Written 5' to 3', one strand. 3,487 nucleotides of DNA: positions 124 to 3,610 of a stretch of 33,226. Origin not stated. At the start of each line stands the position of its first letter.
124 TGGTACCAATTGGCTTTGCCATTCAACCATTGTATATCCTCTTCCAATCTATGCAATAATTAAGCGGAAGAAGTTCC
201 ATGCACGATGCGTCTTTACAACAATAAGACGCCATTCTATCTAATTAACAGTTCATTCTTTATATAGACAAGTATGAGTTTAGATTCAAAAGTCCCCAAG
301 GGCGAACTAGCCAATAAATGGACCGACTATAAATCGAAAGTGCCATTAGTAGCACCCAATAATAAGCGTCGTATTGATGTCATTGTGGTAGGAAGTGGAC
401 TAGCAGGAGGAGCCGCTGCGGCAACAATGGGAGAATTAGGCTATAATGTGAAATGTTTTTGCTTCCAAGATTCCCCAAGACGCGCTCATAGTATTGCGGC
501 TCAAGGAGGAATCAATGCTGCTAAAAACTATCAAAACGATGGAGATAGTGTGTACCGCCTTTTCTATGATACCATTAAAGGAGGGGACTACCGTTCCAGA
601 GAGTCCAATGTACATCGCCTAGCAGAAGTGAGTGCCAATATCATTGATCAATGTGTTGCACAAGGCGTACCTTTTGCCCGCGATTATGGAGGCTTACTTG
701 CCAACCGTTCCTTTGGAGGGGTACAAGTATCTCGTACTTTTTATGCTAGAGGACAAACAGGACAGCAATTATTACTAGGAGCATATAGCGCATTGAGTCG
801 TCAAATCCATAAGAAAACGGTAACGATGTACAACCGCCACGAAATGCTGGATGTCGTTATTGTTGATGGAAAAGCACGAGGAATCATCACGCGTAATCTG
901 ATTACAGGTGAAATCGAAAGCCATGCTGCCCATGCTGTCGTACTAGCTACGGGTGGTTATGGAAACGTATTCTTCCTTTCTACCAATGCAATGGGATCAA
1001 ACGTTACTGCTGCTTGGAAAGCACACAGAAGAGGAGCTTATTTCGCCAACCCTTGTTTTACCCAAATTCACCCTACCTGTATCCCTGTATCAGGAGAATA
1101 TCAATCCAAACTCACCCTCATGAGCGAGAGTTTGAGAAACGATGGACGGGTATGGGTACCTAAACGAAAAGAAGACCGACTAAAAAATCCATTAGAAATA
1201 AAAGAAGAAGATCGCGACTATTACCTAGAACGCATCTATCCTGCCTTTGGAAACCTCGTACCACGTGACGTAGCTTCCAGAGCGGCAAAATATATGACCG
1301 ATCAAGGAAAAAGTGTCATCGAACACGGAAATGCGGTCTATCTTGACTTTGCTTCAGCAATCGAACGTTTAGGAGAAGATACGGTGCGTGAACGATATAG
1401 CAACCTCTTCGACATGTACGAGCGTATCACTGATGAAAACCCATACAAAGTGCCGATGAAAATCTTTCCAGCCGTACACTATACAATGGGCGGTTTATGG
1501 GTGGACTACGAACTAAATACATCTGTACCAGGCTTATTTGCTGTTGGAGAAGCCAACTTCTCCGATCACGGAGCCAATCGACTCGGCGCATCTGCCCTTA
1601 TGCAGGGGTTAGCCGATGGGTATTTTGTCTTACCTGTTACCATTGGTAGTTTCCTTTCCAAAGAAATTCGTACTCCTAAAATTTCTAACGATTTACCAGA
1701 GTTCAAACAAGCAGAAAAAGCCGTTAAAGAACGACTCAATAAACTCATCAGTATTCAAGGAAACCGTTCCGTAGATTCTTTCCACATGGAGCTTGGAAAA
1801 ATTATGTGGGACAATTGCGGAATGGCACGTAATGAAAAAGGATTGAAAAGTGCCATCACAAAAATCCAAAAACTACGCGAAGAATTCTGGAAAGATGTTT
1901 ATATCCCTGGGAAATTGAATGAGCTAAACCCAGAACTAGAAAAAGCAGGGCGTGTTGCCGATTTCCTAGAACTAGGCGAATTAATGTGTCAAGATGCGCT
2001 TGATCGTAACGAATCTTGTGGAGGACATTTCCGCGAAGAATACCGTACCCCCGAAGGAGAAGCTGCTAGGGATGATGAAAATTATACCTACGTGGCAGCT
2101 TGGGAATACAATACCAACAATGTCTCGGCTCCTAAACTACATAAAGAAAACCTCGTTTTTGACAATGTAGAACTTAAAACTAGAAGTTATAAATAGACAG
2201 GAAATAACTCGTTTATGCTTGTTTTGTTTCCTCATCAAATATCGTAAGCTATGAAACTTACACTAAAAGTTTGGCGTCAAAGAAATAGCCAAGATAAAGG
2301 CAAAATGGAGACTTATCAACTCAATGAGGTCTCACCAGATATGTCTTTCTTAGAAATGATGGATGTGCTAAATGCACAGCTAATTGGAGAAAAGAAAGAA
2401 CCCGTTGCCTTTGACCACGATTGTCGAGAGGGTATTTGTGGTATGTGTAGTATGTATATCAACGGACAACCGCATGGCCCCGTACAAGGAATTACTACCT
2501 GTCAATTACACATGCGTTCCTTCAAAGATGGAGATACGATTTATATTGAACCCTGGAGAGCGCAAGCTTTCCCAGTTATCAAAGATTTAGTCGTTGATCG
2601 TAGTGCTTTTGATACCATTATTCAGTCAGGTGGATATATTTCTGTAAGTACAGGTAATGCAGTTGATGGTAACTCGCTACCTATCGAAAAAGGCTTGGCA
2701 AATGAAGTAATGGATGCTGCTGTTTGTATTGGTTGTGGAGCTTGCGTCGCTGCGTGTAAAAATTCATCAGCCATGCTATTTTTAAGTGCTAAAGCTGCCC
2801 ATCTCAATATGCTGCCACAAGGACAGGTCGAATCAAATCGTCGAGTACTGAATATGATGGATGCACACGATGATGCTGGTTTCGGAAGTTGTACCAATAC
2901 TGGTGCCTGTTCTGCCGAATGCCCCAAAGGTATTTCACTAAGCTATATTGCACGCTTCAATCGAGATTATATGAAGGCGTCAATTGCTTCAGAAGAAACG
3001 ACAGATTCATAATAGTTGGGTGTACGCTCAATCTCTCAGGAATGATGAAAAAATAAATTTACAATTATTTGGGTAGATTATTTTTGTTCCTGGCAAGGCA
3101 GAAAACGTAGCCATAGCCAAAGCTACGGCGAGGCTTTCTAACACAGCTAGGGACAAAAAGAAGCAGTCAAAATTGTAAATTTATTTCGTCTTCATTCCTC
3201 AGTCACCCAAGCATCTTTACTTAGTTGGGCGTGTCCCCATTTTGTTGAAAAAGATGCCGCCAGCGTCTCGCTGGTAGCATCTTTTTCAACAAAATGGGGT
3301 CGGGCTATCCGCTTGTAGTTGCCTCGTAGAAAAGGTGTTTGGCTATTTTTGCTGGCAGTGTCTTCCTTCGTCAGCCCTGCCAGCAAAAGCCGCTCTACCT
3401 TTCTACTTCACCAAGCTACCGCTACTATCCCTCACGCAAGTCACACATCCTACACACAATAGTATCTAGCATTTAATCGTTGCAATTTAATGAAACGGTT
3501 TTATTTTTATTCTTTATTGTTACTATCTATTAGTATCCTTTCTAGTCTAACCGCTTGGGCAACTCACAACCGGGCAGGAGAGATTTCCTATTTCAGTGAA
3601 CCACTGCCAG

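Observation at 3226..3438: Family B: an unrecognised structured repeat with an invariant 18-nt purine-rich loop (4 copies in 33 kb; definition and copy B1)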

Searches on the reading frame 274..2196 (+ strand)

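Call 32: search_protein_families(library=pfam, proteins=[window:274-2196:+], max_evalue=0.00001)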
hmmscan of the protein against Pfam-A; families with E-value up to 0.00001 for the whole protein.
window:274-2196:+ (640 aa): 4 families
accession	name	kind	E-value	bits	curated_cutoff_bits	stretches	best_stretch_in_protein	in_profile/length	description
PF00890.30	FAD_binding_2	-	5.2e-56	191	20.4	1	35-442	1-414/414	FAD binding domain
PF02910.25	Succ_DH_flav_C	-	5.5e-39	133.5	20.8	1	504-639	1-130/130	Fumarate reductase flavoprotein C-term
PF01266.30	DAO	-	1.5e-08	35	27.9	1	35-335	1-305/353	FAD dependent oxidoreductase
PF07992.20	Pyr_redox_2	-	3.1e-07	30.5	26.1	0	35-233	2-114/291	Pyridine nucleotide-disulphide oxidoreductase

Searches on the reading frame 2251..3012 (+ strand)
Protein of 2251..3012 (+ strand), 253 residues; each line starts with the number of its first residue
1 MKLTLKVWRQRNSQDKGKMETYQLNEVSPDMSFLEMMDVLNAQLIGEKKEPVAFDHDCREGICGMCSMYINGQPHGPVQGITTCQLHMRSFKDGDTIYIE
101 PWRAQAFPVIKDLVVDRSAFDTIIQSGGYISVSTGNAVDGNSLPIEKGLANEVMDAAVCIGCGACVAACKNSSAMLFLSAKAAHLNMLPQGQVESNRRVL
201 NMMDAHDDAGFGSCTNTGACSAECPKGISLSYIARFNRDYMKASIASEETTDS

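Call 32: search_protein_families(library=pfam, proteins=[window:2251-3012:+], max_evalue=0.00001)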
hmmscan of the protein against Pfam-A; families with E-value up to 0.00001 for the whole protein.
window:2251-3012:+ (253 aa): 4 families
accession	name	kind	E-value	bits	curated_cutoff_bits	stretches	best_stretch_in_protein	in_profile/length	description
PF13085.11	Fer2_3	-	1.7e-25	89.5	27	1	4-120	1-105/107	2Fe-2S iron-sulfur cluster binding domain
PF13183.11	Fer4_8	-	3.8e-09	37.4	27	1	157-228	3-68/68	4Fe-4S dicluster domain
PF12838.12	Fer4_7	-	2e-08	35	27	1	159-228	2-52/52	4Fe-4S dicluster domain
PF13187.11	Fer4_9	-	8.2e-06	26.2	27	0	159-227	2-50/52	4Fe-4S dicluster domain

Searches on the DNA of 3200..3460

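Call 75: search_rna_families(source=window, start=3200, end=3460, threshold=evalue, max_evalue=10, show_alignments=1)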
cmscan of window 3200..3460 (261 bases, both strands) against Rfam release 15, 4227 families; matches with E-value up to 10: 9.
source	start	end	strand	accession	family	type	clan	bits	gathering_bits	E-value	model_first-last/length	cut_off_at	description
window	3230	3304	+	RF00990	mir-552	Gene; miRNA;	-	31.2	100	0.00012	1-83/83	no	mir-552 microRNA precursor family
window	3293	3402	+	RF00425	SNORA18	Gene; snRNA; snoRNA; HACA-box;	CL00038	19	70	0.41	1-132/132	no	Small nucleolar RNA SNORA18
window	3327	3405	+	RF03598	MIR6024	Gene; miRNA;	-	17.6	72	0.46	1-99/99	no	MIR6024 microRNA precursor family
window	3294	3442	-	RF01705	Flavo-1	Gene; sRNA;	-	16.5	42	0.54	1-76/76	no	Flavo-1 RNA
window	3232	3301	+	RF03451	mir-3188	Gene; miRNA;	-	15.5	93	6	1-86/86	no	mir-3188 microRNA precursor family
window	3346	3389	+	RF00711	mir-449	Gene; miRNA;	CL00087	14.9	60.4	1.7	1-86/86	no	mir-449 microRNA precursor family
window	3249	3287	+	RF04004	mir-7940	Gene; miRNA;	-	13.3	80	7.5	1-57/57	no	mir-7940 microRNA precursor family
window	3299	3402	+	RF00334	SNORA3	Gene; snRNA; snoRNA; HACA-box;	CL00022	13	51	3.5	1-131/131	no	Small nucleolar RNA SNORA3/SNORA45 family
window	3367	3403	+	RF02044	CDKN2B-AS_2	Gene; lncRNA;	-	11.3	50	4.7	1-46/46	no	CDKN2B antisense RNA 1 convserved region 2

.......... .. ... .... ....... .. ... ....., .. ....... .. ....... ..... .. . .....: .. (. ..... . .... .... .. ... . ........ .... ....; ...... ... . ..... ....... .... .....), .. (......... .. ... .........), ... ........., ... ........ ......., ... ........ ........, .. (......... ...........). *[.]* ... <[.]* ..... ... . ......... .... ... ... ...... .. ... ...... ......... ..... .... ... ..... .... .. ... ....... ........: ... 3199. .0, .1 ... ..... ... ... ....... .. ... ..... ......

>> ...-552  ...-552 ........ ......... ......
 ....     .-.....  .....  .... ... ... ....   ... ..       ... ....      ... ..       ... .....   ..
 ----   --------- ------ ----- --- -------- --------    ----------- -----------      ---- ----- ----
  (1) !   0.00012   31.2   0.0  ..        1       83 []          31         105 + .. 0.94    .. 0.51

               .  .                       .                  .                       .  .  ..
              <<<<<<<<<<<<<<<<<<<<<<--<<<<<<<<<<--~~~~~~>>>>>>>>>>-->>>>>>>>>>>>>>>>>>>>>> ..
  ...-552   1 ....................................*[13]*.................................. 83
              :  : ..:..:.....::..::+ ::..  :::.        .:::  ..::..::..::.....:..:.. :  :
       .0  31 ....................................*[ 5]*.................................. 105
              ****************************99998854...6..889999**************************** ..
